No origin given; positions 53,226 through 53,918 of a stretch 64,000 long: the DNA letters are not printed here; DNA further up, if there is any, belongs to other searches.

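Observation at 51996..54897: ECF sigma / membrane anti-sigma module followed by three metalloprotein-like envelope genes (cytochrome b5-like lipoprotein, Met/His-rich secreted protein, cupin)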

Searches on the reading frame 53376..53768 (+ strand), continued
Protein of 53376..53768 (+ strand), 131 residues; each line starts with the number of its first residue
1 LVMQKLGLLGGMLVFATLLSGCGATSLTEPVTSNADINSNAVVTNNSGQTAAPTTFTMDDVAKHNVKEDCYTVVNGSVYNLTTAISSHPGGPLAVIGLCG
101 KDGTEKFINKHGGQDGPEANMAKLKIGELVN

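Call 59: find_encoding_contigs(protein=P0224, flank=5000, max_places=2)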
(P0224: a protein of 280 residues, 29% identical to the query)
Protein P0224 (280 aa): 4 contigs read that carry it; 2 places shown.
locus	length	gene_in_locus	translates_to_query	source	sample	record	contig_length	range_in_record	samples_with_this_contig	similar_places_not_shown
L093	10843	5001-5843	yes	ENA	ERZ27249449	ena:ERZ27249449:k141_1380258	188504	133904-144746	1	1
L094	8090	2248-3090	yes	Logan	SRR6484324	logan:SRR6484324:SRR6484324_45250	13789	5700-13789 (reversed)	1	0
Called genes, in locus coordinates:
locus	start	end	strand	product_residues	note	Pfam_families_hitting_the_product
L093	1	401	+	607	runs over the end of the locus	PF25990:Beta-barrel_YknX (weak), PF26002:Beta-barrel_AprE (weak), PF25975:CzcB_C (faint)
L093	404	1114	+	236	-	PF00005:ABC_tran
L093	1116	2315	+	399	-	PF12704:MacB_PCD, PF02687:FtsX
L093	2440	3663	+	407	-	PF13354:Beta-lactamase2 (weak), PF00768:Peptidase_S11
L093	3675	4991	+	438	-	PF01794:Ferric_reduct, PF08022:FAD_binding_8, PF00175:NAD_binding_1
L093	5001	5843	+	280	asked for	PF00173:Cyt-b5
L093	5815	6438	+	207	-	-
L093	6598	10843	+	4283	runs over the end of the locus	PF13385:Laminin_G_3, PF09356:Phage_BR0599 (faint), PF08239:SH3_3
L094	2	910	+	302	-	?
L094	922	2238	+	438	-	PF01794:Ferric_reduct, PF08022:FAD_binding_8, PF00175:NAD_binding_1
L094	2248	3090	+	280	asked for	PF00173:Cyt-b5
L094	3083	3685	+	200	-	-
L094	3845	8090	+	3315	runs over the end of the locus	?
